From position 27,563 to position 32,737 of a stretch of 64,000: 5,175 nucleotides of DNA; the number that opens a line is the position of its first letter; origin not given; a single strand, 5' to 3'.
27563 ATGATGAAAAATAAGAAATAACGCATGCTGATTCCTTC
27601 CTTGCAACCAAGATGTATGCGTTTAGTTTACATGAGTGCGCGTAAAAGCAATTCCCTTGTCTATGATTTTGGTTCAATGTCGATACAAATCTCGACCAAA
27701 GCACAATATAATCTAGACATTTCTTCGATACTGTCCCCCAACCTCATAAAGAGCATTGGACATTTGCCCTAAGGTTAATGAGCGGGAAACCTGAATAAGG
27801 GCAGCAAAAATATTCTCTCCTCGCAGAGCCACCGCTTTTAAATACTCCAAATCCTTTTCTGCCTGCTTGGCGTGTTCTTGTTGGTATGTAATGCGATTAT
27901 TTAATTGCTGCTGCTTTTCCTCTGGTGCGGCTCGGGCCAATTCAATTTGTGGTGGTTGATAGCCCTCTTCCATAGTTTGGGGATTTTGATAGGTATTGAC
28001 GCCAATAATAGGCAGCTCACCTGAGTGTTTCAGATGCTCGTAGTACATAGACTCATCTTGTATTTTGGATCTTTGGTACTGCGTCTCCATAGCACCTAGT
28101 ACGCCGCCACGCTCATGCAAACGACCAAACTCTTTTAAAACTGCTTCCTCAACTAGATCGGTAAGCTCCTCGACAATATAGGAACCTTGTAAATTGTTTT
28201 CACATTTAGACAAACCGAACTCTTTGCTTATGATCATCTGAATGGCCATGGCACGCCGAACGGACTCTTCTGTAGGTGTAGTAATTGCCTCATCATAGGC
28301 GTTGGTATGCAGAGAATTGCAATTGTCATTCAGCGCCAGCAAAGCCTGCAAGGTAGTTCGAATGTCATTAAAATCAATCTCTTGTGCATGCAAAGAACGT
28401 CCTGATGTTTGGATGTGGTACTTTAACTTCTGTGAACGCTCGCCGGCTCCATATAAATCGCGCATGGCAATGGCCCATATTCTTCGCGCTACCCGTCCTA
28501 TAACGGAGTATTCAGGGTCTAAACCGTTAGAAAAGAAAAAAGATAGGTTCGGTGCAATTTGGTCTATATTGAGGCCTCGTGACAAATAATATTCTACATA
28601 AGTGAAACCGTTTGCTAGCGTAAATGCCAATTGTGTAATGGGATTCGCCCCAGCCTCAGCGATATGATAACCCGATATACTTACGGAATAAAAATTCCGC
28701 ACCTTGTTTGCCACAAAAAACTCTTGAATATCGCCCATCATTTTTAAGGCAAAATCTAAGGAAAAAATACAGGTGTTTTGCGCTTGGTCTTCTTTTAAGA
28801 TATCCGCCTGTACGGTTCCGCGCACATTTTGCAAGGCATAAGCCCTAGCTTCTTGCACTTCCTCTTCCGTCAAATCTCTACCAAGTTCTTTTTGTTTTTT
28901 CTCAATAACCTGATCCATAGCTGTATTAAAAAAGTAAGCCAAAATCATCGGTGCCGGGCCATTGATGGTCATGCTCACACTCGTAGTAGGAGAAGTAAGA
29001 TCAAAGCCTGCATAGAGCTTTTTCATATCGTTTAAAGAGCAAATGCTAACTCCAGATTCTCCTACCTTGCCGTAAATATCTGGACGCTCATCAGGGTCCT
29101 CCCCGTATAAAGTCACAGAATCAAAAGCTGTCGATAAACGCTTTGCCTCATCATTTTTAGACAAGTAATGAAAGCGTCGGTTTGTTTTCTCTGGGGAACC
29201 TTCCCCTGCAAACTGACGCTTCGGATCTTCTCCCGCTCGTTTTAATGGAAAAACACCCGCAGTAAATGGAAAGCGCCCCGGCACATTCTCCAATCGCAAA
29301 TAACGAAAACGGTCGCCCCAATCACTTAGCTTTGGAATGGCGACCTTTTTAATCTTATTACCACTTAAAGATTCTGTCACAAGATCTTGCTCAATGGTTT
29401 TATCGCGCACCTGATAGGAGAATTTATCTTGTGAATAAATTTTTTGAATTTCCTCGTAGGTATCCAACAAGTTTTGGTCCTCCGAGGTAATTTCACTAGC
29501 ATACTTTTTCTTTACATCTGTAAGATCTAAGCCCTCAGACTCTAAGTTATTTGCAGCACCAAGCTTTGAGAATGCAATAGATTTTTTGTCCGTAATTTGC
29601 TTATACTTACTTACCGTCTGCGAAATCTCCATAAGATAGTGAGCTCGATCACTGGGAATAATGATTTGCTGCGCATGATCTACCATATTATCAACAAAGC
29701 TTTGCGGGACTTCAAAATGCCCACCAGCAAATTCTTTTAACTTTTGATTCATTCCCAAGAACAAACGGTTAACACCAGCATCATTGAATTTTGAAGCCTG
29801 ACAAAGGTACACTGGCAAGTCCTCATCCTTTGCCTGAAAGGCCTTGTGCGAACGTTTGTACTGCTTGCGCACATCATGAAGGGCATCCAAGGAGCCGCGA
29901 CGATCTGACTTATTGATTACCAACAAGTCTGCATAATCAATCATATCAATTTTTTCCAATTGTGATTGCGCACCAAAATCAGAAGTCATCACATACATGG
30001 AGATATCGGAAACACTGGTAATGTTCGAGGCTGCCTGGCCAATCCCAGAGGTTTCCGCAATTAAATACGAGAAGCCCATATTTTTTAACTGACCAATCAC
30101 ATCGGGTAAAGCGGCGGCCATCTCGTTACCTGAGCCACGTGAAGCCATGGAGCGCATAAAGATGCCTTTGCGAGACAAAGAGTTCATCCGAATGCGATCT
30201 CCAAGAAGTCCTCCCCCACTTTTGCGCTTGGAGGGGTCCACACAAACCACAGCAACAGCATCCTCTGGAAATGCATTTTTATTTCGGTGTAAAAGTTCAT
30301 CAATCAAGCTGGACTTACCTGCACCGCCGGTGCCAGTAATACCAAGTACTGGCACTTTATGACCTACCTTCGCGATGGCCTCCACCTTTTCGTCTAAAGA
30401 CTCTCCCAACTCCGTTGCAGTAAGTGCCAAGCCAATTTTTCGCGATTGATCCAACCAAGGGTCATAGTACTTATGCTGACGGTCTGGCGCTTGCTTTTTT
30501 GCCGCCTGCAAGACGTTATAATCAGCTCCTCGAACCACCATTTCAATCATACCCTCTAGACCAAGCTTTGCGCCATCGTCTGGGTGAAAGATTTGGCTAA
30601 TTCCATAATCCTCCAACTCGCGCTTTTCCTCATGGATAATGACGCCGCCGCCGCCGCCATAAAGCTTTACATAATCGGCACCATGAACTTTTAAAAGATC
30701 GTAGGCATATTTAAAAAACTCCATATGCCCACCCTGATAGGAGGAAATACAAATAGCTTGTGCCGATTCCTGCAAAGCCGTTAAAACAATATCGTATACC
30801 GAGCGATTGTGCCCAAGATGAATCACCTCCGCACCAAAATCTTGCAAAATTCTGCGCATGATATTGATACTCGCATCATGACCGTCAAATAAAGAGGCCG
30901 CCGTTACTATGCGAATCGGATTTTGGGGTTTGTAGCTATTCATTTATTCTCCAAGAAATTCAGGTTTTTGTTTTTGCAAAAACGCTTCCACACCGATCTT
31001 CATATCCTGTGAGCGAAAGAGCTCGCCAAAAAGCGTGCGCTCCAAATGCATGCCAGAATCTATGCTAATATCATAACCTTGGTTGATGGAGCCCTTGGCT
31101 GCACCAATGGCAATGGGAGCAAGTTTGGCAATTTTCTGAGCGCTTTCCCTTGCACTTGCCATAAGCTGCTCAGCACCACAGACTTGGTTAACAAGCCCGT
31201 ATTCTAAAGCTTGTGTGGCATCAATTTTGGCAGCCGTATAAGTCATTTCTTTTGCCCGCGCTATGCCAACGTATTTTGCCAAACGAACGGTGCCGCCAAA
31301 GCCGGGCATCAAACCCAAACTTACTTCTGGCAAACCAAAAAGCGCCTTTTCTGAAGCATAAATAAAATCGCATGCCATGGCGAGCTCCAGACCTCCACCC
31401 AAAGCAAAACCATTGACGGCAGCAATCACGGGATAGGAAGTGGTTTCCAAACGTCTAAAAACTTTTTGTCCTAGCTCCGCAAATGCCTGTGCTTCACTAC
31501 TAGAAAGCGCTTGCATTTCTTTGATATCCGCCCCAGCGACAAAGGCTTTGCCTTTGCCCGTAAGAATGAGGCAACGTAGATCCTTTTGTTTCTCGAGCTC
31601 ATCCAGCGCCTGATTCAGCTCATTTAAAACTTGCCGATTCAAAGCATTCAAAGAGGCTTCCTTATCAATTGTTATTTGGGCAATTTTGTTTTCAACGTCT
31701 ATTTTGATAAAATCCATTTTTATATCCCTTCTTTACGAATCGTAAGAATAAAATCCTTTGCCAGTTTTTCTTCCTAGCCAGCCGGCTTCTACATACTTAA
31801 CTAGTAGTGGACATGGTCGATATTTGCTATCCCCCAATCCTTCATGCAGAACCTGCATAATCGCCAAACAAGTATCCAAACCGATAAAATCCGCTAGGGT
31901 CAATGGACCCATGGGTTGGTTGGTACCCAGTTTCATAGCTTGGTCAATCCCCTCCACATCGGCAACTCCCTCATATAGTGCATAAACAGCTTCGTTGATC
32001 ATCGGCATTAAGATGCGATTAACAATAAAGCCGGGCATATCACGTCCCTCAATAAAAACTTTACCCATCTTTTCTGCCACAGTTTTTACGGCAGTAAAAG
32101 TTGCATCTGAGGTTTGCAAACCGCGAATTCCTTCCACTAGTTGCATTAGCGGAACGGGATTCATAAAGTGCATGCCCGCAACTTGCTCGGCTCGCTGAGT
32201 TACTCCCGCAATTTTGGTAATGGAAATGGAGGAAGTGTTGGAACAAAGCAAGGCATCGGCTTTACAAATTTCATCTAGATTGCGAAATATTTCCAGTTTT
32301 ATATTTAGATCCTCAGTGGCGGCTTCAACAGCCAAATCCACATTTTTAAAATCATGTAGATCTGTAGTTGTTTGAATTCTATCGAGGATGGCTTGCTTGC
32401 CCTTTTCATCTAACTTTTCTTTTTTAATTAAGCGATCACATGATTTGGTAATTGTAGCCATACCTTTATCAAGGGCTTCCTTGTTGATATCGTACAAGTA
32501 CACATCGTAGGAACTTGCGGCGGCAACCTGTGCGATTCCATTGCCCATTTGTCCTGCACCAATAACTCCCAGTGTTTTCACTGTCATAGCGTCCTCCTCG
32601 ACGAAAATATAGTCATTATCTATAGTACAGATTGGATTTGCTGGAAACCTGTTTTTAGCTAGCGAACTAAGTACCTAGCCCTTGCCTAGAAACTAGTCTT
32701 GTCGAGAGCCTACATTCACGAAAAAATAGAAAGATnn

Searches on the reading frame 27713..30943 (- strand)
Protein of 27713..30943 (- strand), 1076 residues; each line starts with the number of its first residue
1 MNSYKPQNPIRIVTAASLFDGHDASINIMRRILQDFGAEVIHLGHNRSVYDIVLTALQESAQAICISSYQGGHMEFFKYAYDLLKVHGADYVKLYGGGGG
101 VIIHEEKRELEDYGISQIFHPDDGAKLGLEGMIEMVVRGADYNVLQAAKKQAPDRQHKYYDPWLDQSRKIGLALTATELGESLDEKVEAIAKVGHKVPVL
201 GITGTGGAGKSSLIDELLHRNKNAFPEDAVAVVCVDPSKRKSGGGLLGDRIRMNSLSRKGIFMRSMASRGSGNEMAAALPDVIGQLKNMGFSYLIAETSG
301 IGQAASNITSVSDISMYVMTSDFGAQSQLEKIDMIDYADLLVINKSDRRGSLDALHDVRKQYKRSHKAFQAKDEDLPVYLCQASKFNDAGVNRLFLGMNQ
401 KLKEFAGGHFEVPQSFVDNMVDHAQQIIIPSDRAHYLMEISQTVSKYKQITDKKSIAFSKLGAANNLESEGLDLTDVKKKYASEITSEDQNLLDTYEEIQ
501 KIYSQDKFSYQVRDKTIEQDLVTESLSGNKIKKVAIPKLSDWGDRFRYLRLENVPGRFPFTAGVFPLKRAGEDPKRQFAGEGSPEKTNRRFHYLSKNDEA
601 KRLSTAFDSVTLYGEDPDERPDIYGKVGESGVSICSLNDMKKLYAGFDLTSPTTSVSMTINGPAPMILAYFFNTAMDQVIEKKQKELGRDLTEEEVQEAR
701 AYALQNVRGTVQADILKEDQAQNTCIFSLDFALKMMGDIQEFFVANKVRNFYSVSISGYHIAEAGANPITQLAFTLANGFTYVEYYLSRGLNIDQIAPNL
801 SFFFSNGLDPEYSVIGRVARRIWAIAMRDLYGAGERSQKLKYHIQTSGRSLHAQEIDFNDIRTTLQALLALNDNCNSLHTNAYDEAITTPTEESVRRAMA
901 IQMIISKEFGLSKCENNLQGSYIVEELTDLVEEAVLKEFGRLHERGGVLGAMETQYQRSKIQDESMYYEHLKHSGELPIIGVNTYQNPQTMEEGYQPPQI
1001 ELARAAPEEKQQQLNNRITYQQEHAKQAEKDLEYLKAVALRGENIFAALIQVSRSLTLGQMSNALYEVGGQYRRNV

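Call 87: search_protein_families(library=pfam, proteins=[window:27713-30943:-], max_evalue=0.001)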
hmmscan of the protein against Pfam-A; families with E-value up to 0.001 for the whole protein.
window:27713-30943:- (1076 aa): 4 families
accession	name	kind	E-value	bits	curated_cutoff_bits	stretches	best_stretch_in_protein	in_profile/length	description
PF01642.28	MM_CoA_mutase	-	1.4e-117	393.9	22.1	1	551-1069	24-511/512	Methylmalonyl-CoA mutase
PF03308.22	MeaB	-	3.9e-37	128.2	23.1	1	190-396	26-229/273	Methylmalonyl Co-A mutase-associated GTPase MeaB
PF02310.24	B12-binding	-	7.1e-11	42.4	32.1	1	11-113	2-107/121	B12 binding domain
PF02492.25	cobW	-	1.2e-08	35.2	20.7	1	198-365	1-172/180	CobW/HypB/UreG, nucleotide-binding domain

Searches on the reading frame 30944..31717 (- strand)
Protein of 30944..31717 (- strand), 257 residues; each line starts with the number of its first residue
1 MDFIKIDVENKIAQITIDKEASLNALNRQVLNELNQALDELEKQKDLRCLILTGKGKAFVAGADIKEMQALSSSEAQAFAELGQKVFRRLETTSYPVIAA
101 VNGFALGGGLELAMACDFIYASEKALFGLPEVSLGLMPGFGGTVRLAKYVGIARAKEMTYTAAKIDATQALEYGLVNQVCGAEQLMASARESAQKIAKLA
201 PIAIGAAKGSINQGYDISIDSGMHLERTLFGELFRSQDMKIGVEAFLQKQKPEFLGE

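Call 87: search_protein_families(library=pfam, proteins=[window:30944-31717:-], max_evalue=0.001)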
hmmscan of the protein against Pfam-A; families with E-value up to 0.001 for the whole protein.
window:30944-31717:- (257 aa): 3 families
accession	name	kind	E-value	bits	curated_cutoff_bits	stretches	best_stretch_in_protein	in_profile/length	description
PF00378.25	ECH_1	-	4.1e-71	239.7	27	1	9-255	3-249/251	Enoyl-CoA hydratase/isomerase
PF16113.10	ECH_2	-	1.6e-36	126.9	27.2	1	13-186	2-178/335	Enoyl-CoA hydratase/isomerase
PF01343.23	Peptidase_S49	-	0.001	19.5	24.9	0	93-129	5-41/154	Peptidase family S49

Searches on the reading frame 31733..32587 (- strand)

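Call 87: search_protein_families(library=pfam, proteins=[window:31733-32587:-], max_evalue=0.001)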
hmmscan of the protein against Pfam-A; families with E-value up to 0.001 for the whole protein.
window:31733-32587:- (284 aa): 5 families
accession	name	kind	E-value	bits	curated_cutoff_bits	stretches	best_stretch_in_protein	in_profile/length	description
PF02737.24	3HCDH_N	-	5.8e-61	206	22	1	6-182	2-178/180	3-hydroxyacyl-CoA dehydrogenase, NAD binding domain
PF00725.27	3HCDH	-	5e-38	130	22.1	1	186-282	1-97/97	3-hydroxyacyl-CoA dehydrogenase, C-terminal domain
PF03446.21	NAD_binding_2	-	1.8e-05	25.3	21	1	6-46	2-42/161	NAD binding domain of 6-phosphogluconate dehydrogenase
PF02826.25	2-Hacid_dh_C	-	0.00018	21.4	25.1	1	4-40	37-73/178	D-isomer specific 2-hydroxyacid dehydrogenase, NAD binding domain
PF22660.2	RS_preATP-grasp-like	-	0.00042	21.1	27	1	4-75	2-67/98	Ribonucleotide synthetase preATP-grasp domain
